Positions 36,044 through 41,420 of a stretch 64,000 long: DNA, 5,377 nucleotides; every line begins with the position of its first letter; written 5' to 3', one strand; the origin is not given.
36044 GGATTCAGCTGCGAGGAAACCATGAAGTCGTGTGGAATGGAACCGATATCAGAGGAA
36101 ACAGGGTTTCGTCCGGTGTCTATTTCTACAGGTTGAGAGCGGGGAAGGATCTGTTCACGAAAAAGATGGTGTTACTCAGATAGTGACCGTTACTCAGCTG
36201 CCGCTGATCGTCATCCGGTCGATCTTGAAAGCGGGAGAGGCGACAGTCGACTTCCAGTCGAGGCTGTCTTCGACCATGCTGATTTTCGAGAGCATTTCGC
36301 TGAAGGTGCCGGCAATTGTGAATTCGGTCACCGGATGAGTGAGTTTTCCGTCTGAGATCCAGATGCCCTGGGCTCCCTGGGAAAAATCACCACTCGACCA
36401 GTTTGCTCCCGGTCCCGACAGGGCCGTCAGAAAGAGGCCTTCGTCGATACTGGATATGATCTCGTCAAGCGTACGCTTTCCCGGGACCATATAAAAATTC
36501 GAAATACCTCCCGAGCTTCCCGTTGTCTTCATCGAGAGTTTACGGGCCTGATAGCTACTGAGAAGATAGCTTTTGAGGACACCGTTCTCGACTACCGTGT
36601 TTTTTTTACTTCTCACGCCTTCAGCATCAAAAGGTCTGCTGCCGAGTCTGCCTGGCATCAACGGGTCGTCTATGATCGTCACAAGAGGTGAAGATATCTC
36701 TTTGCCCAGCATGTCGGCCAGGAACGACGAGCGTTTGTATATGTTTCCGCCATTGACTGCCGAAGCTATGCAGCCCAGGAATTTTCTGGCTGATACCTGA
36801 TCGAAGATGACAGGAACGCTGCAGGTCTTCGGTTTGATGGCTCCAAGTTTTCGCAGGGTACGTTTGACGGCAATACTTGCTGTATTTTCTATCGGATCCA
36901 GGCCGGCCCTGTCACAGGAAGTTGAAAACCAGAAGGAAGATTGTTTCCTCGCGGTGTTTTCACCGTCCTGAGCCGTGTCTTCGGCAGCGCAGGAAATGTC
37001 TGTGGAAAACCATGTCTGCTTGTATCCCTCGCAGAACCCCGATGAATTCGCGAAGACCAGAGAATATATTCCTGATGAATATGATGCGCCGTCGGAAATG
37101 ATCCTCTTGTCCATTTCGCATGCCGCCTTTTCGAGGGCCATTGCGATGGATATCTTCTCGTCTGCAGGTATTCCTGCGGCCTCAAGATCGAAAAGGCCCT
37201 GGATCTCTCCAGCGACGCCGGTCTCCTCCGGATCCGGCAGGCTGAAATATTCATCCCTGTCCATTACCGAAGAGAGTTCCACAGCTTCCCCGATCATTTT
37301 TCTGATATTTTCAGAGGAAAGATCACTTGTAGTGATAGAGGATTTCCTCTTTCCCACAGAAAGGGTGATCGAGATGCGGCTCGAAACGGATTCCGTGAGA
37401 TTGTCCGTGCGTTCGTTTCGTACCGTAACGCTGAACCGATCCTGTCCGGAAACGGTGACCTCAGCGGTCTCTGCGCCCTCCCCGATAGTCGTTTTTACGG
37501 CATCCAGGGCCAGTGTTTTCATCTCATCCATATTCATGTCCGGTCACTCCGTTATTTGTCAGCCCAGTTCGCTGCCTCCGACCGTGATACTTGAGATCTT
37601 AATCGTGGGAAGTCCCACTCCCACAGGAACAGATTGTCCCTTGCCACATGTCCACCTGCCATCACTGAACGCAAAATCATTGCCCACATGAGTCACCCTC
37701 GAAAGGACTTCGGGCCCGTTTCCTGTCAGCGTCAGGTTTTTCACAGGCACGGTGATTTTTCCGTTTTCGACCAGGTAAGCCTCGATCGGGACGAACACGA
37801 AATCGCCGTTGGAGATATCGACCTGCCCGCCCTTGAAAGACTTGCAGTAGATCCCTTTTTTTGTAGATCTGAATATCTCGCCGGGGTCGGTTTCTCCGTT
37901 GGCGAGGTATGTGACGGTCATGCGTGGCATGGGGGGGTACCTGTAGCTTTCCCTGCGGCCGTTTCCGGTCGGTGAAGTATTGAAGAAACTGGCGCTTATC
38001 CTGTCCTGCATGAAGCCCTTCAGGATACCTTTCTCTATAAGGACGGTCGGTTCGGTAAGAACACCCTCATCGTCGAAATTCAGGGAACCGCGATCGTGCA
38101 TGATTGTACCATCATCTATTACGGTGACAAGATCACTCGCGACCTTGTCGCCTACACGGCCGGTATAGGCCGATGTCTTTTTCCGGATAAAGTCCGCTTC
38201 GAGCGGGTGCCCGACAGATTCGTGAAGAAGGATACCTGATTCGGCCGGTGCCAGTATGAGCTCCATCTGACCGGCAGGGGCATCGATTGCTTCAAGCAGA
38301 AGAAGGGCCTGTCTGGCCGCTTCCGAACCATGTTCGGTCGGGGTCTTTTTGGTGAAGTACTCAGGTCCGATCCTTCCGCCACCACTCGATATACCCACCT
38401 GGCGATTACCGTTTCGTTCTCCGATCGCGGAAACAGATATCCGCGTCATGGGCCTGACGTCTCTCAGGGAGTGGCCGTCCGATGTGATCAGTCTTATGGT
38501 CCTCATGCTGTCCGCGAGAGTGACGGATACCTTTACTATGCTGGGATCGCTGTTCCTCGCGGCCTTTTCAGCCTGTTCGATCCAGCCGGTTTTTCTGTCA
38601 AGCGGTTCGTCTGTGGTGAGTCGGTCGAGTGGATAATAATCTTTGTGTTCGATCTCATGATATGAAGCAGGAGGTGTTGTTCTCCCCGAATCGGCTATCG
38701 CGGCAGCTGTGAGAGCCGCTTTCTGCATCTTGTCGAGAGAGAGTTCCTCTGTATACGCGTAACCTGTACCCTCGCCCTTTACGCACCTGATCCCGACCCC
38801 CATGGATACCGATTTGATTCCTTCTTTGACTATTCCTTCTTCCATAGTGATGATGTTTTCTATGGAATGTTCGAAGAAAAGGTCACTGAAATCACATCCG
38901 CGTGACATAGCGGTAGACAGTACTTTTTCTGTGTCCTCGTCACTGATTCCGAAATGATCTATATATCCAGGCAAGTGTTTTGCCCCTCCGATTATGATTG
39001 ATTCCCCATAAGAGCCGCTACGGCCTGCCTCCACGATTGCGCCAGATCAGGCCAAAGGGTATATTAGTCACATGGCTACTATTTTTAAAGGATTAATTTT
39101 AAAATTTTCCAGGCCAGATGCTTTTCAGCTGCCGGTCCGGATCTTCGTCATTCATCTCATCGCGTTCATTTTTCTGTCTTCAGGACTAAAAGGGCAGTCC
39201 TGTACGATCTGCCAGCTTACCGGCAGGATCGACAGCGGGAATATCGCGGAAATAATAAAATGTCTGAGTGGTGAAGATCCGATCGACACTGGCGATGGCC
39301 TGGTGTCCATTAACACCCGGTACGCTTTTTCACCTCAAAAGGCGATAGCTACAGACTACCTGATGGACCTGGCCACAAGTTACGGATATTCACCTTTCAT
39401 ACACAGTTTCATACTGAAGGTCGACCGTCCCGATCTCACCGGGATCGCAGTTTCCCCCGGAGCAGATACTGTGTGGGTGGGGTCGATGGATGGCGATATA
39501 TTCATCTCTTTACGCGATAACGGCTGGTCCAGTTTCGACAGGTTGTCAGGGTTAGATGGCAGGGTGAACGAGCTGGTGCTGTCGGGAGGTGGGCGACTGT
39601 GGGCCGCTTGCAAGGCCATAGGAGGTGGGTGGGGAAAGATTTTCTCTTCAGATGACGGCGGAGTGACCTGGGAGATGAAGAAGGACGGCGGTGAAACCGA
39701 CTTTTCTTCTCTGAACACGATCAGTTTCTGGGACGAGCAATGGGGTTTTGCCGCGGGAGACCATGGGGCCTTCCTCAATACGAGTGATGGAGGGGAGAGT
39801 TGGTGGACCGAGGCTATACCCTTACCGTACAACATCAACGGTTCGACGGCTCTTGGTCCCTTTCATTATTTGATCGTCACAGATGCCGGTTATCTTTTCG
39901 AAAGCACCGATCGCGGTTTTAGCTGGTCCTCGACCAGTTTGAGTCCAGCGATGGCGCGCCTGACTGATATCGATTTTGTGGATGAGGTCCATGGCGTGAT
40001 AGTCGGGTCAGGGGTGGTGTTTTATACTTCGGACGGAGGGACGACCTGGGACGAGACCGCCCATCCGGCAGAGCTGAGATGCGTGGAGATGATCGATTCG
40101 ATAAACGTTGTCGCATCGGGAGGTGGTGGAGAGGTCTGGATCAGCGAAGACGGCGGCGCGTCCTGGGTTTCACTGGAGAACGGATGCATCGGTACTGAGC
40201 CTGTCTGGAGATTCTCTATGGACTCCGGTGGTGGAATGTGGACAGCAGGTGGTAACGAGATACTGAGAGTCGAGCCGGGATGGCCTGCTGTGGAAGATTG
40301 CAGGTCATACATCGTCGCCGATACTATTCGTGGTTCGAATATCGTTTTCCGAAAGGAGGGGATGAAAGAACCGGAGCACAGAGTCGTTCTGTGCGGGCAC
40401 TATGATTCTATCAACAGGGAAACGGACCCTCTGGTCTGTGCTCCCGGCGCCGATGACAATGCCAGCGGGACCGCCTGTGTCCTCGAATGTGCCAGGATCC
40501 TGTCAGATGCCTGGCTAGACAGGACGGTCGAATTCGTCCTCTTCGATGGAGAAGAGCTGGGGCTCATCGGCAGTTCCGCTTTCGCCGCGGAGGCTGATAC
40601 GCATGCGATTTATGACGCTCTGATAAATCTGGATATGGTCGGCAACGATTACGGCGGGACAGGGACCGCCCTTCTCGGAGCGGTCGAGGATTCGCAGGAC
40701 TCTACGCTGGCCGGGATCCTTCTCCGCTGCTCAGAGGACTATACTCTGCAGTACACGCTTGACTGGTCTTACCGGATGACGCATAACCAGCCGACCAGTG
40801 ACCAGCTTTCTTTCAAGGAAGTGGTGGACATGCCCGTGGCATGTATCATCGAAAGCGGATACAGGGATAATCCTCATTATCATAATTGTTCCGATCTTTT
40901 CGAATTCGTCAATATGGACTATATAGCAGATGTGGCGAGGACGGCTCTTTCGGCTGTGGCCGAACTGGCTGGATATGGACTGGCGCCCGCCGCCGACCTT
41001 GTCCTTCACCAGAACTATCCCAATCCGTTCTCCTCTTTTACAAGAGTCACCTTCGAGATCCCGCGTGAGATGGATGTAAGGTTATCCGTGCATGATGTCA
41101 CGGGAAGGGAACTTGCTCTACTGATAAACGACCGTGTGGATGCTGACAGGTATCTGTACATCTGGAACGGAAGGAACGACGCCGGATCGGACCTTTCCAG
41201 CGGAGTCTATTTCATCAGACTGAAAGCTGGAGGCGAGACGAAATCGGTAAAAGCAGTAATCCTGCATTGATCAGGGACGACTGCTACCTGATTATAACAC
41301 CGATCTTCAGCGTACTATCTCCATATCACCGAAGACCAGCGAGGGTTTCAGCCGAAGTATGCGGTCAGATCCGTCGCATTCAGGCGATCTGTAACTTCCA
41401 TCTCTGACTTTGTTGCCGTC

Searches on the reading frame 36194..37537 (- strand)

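Call 24: search_protein_families(library=pfam, proteins=[window:36194-37537:-], max_evalue=0.0001)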
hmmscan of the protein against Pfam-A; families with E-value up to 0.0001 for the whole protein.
window:36194-37537:- (447 aa): 3 families
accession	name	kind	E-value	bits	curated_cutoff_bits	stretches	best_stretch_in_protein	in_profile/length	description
PF19289.4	PmbA_TldD_3rd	-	3.6e-68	229.5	22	1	239-446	2-220/220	PmbA/TldA metallopeptidase C-terminal domain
PF19290.4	PmbA_TldD_2nd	-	1.5e-13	51.6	20.9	1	122-231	5-109/109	PmbA/TldA metallopeptidase central domain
PF01523.21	PmbA_TldD_1st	-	3.2e-07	30.8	20.9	1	25-88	1-64/65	PmbA/TldA metallopeptidase domain 1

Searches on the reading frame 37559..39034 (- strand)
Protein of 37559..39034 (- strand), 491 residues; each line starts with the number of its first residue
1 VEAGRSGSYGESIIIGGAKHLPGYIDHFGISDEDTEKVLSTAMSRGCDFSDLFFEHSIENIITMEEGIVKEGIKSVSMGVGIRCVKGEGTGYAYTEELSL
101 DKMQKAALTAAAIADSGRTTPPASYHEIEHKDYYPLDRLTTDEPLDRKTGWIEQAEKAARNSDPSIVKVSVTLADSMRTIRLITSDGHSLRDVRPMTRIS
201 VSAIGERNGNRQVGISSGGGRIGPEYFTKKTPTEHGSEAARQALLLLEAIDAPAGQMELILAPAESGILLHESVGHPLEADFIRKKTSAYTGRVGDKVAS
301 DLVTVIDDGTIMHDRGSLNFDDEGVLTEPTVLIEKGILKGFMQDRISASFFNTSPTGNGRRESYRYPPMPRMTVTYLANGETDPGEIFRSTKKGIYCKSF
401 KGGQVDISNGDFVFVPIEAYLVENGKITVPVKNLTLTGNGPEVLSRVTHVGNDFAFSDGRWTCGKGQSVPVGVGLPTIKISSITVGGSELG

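Call 25: search_protein_families(library=pfam, proteins=[window:37559-39034:-], max_evalue=0.0001)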
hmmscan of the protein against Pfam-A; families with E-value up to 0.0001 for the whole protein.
window:37559-39034:- (491 aa): 3 families
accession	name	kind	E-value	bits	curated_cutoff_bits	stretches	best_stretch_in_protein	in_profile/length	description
PF19289.4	PmbA_TldD_3rd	-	2.4e-67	226.8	22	1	255-487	2-220/220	PmbA/TldA metallopeptidase C-terminal domain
PF19290.4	PmbA_TldD_2nd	-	9.1e-18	65.1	20.9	1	142-247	5-109/109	PmbA/TldA metallopeptidase central domain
PF01523.21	PmbA_TldD_1st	-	2.5e-12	47.2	20.9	1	51-114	2-65/65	PmbA/TldA metallopeptidase domain 1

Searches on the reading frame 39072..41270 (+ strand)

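Call 25: search_protein_families(library=pfam, proteins=[window:39072-41270:+], max_evalue=0.0001)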
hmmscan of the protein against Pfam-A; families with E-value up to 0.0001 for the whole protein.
window:39072-41270:+ (732 aa): 5 families
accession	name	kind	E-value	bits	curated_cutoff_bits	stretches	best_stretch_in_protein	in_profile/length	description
PF04389.22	Peptidase_M28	-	1.4e-30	106.9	21.3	1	423-628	1-192/193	Peptidase family M28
PF14870.12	PSII_BNR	-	8.4e-14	51.9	27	1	188-287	38-139/303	Photosynthesis system II assembly factor YCF48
PF15902.12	Sortilin-Vps10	-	2.8e-07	30.1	33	0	189-255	2-68/446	Sortilin, neurotensin receptor 3,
PF01546.33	Peptidase_M20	-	6e-06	26.7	24.6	1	442-519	4-98/206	Peptidase family M20/M25/M40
PF18962.6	Por_Secre_tail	-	3.5e-05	24.4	27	0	649-730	2-75/75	Secretion system C-terminal sorting domain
